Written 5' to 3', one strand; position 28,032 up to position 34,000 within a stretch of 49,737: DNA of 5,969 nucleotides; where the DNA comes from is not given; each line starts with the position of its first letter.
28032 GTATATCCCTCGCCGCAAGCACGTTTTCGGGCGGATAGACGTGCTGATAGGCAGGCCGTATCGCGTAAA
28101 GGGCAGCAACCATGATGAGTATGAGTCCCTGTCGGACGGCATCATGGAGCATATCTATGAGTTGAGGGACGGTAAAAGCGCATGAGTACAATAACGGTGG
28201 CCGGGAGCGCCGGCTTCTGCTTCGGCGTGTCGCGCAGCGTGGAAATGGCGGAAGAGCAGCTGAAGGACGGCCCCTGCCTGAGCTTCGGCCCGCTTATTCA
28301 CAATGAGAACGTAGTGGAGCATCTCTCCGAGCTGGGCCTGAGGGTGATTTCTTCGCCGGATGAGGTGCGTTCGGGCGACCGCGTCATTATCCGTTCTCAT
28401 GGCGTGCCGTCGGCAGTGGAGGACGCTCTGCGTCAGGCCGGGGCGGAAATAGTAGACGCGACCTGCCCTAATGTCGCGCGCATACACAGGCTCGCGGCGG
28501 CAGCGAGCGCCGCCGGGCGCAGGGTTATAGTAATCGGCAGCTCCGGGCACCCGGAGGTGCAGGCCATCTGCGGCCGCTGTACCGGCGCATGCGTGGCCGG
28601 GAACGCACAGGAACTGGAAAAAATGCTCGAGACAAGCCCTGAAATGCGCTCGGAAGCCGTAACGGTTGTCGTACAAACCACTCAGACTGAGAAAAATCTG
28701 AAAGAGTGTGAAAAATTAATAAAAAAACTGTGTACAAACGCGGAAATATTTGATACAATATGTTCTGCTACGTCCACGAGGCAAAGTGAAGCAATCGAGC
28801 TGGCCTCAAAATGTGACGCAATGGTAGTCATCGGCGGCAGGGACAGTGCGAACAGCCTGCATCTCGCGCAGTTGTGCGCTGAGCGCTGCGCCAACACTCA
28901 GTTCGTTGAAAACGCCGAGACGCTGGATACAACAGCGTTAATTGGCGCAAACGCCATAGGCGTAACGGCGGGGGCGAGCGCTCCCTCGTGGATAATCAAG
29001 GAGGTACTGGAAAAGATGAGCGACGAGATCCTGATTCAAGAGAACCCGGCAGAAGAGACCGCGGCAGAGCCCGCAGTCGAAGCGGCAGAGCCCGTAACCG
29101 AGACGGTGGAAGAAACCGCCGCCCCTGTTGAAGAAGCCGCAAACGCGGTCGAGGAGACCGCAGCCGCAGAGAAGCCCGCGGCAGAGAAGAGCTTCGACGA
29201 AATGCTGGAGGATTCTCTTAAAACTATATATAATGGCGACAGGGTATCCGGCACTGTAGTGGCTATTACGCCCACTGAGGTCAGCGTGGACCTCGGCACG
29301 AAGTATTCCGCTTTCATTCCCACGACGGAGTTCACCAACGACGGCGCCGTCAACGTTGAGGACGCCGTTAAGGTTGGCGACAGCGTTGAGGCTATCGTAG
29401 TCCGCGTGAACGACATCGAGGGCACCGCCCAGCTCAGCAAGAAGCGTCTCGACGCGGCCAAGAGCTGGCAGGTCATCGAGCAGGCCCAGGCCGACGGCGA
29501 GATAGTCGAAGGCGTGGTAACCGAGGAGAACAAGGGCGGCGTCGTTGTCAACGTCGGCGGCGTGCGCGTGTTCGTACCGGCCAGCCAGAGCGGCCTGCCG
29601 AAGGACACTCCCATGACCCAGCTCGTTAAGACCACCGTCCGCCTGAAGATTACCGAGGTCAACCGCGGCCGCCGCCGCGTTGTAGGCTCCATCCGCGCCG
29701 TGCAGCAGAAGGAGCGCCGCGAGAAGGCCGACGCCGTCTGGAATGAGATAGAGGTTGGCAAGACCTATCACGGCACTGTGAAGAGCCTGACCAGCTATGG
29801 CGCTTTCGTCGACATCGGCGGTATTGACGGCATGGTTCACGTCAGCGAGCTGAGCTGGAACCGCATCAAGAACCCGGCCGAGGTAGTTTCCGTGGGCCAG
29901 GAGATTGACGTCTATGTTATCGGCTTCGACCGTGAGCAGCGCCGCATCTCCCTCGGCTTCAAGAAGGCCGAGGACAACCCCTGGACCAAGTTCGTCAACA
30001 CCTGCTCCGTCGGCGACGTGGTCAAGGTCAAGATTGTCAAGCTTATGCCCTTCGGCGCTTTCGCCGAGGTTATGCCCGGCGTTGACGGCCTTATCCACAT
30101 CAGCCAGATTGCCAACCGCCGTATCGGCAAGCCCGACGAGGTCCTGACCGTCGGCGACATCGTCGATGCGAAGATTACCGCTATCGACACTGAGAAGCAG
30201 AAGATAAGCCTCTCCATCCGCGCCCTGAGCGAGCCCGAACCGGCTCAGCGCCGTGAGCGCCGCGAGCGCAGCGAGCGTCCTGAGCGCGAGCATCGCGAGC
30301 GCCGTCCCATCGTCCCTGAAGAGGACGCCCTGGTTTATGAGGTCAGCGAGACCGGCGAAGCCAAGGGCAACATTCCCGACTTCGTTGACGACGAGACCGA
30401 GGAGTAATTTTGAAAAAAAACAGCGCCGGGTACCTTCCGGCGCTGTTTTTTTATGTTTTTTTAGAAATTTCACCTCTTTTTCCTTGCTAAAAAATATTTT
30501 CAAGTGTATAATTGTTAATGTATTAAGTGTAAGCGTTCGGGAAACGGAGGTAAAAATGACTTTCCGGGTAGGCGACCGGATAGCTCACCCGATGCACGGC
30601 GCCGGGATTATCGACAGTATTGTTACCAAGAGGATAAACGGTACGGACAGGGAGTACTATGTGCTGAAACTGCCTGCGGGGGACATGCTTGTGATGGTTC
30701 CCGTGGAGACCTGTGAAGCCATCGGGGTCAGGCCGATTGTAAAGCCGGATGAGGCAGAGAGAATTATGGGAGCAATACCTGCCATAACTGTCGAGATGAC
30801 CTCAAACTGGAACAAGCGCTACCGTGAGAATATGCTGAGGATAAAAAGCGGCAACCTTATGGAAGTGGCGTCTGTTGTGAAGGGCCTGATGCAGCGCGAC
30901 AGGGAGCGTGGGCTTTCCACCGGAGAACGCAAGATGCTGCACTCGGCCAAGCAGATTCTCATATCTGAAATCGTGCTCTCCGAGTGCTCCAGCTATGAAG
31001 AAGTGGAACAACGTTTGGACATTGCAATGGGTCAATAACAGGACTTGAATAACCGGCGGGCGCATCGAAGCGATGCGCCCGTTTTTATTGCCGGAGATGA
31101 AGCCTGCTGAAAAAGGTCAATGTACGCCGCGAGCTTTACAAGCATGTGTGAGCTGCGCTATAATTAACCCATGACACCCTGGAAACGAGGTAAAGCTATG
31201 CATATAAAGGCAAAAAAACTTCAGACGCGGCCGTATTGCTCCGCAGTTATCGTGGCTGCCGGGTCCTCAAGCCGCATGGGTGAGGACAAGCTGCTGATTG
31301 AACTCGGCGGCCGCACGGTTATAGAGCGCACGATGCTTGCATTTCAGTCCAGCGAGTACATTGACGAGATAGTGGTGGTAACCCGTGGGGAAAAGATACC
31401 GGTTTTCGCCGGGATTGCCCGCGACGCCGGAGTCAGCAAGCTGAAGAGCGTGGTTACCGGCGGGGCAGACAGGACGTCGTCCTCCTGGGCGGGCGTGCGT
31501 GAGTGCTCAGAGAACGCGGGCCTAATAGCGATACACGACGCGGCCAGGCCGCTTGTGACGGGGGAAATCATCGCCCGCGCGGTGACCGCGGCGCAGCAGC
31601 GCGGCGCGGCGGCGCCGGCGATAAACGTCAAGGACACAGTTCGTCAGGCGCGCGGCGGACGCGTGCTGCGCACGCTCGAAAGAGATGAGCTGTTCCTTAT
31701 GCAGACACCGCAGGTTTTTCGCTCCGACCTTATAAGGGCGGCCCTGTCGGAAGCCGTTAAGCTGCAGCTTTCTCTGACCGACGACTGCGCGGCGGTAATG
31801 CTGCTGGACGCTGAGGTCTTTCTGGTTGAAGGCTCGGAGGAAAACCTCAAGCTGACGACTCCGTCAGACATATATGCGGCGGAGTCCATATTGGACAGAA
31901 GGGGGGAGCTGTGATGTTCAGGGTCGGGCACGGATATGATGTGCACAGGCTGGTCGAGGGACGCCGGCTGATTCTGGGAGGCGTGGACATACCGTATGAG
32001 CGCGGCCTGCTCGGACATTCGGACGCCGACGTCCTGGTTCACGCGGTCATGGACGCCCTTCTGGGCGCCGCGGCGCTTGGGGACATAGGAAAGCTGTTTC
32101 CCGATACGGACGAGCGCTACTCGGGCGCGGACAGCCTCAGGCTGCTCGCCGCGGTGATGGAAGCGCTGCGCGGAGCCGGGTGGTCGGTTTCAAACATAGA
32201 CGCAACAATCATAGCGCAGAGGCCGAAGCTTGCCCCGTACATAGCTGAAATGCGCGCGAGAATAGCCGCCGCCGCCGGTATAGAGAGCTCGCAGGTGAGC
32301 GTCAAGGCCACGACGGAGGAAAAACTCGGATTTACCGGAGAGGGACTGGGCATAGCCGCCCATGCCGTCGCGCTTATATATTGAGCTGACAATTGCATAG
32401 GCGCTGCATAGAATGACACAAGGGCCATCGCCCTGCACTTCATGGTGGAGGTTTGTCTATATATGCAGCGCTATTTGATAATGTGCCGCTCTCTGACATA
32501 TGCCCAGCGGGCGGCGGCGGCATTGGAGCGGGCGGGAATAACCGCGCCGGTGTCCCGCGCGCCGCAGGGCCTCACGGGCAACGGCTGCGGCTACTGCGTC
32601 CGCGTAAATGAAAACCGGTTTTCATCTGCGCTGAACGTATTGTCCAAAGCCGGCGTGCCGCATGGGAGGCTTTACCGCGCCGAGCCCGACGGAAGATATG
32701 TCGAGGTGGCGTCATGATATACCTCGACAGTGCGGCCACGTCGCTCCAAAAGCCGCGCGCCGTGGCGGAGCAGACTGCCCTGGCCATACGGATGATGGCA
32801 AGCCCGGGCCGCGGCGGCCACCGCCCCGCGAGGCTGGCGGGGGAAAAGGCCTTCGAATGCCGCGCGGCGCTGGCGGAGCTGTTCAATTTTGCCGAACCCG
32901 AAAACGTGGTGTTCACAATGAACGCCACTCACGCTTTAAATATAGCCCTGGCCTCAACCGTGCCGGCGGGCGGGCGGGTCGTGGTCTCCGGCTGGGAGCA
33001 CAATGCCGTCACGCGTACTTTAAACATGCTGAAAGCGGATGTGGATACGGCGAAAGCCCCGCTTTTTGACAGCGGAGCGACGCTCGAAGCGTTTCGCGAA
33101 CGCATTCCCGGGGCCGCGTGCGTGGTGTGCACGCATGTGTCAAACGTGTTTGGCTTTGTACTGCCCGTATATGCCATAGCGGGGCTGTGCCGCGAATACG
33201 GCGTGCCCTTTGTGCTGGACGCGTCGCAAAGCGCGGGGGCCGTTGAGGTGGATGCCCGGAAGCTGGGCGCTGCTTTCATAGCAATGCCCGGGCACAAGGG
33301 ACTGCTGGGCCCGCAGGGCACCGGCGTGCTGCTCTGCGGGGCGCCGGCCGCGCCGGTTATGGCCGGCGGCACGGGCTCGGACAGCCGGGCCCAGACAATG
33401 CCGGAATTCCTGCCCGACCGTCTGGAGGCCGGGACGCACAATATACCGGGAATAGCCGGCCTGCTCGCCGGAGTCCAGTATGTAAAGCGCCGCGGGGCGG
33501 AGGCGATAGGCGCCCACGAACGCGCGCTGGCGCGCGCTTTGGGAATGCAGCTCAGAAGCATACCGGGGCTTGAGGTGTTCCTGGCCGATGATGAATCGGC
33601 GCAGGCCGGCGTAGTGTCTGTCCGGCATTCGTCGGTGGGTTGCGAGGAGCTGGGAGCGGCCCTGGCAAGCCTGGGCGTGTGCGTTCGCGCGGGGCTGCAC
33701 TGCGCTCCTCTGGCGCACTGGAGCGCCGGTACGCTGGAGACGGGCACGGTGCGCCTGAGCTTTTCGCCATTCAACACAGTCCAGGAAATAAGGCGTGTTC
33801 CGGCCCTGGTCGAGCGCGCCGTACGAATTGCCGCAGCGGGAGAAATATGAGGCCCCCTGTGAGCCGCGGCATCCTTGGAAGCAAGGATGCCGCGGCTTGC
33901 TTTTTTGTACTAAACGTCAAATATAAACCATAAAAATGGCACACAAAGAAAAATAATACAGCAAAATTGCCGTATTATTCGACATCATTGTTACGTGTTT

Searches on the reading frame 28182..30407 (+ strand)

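Call 72: search_protein_families(library=ncbifam, proteins=[window:28182-30407:+], max_evalue=1e-10)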
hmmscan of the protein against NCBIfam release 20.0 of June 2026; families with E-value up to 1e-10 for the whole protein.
window:28182-30407:+ (741 aa): 34 families (the best 25 are shown)
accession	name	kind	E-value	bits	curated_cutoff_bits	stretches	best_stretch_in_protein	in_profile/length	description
NF000907.0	PRK00087.1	equivalog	2.1e-205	683.9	624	1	3-701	2-651/671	bifunctional 4-hydroxy-3-methylbut-2-enyl diphosphate reductase/30S ribosomal protein S1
NF005208.0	PRK06676.1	equivalog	1.3e-113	379.9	368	1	340-701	8-369/391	30S ribosomal protein S1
NF004952.0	PRK06299.1-2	equivalog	4.7e-105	352.1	524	1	321-684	16-378/580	30S ribosomal protein S1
NF004953.0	PRK06299.1-3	equivalog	3.7e-92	309.5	720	1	327-684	21-373/580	30S ribosomal protein S1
TIGR00717.1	rpsA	equivalog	8e-89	298.5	577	1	337-683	2-346/516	30S ribosomal protein S1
NF005911.0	PRK07899.1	equivalog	2.7e-86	290.2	691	1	325-684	9-367/486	30S ribosomal protein S1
NF004954.0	PRK06299.1-4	equivalog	2.6e-83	280.1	727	1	336-683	3-350/560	30S ribosomal protein S1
NF010379.0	PRK13806.1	equivalog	2.9e-80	270.3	648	1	325-681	4-364/491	30S ribosomal protein S1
NF009024.0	PRK12360.1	equivalog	1.8e-74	250.6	387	1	4-280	3-279/281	4-hydroxy-3-methylbut-2-enyl diphosphate reductase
TIGR00216.1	ispH_lytB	equivalog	4e-74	249.3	187.85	1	3-280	1-280/282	4-hydroxy-3-methylbut-2-enyl diphosphate reductase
NF004955.0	PRK06299.1-5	equivalog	5.6e-73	246.1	878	1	333-680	7-354/566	30S ribosomal protein S1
NF004951.0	PRK06299.1-1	equivalog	6.6e-73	245.9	918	1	336-682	3-349/556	30S ribosomal protein S1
NF002187.0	PRK01045.1-1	equivalog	1.7e-70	237.4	276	1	4-280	3-276/282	4-hydroxy-3-methylbut-2-enyl diphosphate reductase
NF004956.0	PRK06299.1-6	equivalog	2.5e-62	211.3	711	1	328-684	7-360/554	30S ribosomal protein S1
NF005639.0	PRK07400.1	equivalog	2.3e-59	200.8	460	2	332-601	12-272/318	30S ribosomal protein S1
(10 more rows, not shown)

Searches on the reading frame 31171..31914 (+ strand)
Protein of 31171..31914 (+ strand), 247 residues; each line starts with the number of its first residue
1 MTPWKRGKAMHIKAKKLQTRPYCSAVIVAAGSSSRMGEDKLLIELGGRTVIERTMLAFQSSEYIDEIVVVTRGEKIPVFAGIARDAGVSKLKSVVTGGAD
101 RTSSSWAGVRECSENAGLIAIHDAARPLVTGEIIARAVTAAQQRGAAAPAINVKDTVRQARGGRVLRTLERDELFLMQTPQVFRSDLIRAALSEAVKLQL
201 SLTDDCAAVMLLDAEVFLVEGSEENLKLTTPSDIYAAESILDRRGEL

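Call 72: search_protein_families(library=ncbifam, proteins=[window:31171-31914:+], max_evalue=1e-10)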
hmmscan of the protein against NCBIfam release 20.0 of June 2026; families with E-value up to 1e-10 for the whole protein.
window:31171-31914:+ (247 aa): 7 families
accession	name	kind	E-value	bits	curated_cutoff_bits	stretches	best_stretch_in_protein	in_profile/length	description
TIGR00453.1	ispD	equivalog_domain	8.1e-56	188.9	181.3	1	24-241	1-219/219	2-C-methyl-D-erythritol 4-phosphate cytidylyltransferase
NF001186.0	PRK00155.2-3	equivalog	3.5e-53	180.3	253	1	24-242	6-223/224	2-C-methyl-D-erythritol 4-phosphate cytidylyltransferase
NF006899.0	PRK09382.1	equivalog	3.4e-41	141.7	417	1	23-241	7-220/387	bifunctional 2-C-methyl-D-erythritol 4-phosphate cytidylyltransferase/2-C-methyl-D-erythritol 2,4-cyclodiphosphate synthase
NF009924.0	PRK13385.1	subfamily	3.4e-38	131.6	342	1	26-242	5-224/230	2-C-methyl-D-erythritol 4-phosphate cytidylyltransferase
NF001183.0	PRK00155.1-3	subfamily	2.6e-30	105.5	166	1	25-244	4-234/237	D-ribitol-5-phosphate cytidylyltransferase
TIGR03310.1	matur_MocA_YgfJ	equivalog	1.6e-14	54.3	186.45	1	24-145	1-119/188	molybdenum cofactor cytidylyltransferase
NF045665.1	NTPtran_DVU1551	equivalog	5.6e-11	42.1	315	1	24-145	2-120/359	DVU_1551 family NTP transferase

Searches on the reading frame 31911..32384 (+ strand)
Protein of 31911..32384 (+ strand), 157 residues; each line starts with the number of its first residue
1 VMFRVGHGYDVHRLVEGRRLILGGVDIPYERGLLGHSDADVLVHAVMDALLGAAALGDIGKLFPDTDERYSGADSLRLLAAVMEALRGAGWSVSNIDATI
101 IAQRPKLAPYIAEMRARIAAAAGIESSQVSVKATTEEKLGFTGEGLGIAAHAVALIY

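Call 72: search_protein_families(library=ncbifam, proteins=[window:31911-32384:+], max_evalue=1e-10)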
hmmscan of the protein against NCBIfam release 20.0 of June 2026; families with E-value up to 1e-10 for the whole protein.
window:31911-32384:+ (157 aa): 2 families
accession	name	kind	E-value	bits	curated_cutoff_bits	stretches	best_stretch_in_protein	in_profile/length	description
TIGR00151.1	ispF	equivalog_domain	2.5e-65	219.3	116.45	1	4-156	1-153/155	2-C-methyl-D-erythritol 2,4-cyclodiphosphate synthase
NF006899.0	PRK09382.1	equivalog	1.6e-63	215.2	417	1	3-155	226-378/387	bifunctional 2-C-methyl-D-erythritol 4-phosphate cytidylyltransferase/2-C-methyl-D-erythritol 2,4-cyclodiphosphate synthase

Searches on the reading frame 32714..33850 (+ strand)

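Call 72: search_protein_families(library=ncbifam, proteins=[window:32714-33850:+], max_evalue=1e-10)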
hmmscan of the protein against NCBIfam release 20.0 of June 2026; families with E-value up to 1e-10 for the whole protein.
window:32714-33850:+ (378 aa): 16 families
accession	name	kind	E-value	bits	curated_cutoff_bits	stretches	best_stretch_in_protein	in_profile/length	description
TIGR01977.1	am_tr_V_EF2568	hypoth_equivalog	3.9e-101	338.8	377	1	2-366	1-373/376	cysteine desulfurase family protein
NF040779.1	Sec_lyase_SclA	exception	1.5e-73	247.9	525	1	2-360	1-367/378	selenocysteine lyase SclA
TIGR01979.1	sufS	subfamily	9.3e-59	199.3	475.1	1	1-364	19-393/403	SufS family cysteine desulfurase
NF041166.1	f2_encap_cargo1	exception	2.2e-43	149.3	800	1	1-364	246-618/623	family 2A encapsulin nanocompartment cargo protein cysteine desulfurase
NF006791.0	PRK09295.1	equivalog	4.8e-36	124.7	661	1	1-371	24-403/406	cysteine desulfurase SufS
NF008126.0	PRK10874.1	equivalog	5.6e-36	124.5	607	1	2-372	21-398/401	cysteine desulfurase CsdA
TIGR03392.1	FeS_syn_CsdA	equivalog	1.2e-34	120.2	493.6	1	2-370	18-393/398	cysteine desulfurase CsdA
TIGR01976.1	am_tr_V_VC1184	hypoth_equivalog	1.1e-30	107.3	352.35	1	1-362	19-397/401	cysteine desulfurase-like protein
TIGR03402.1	FeS_nifS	equivalog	2.1e-27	95.9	530.75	1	2-368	1-368/379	cysteine desulfurase NifS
TIGR03235.1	DNA_S_dndA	equivalog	9.3e-20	71.2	480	1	3-319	1-314/353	cysteine desulfurase DndA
TIGR04343.1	egtE_PLP_lyase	equivalog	3.5e-19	68.8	400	1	2-294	15-301/370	ergothioneine biosynthesis PLP-dependent enzyme EgtE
NF010611.0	PRK14012.1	equivalog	1.1e-18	67.4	548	1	2-370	7-379/406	IscS subfamily cysteine desulfurase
TIGR03403.1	nifS_epsilon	equivalog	9.8e-17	60.8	587.7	1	2-360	1-363/382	NifS family cysteine desulfurase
TIGR02006.1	IscS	equivalog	1.4e-16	60.5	643.2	1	2-328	5-331/402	IscS subfamily cysteine desulfurase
NF006810.0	PRK09331.1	subfamily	1.8e-13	50.1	301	1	55-207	73-234/397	Sep-tRNA:Cys-tRNA synthetase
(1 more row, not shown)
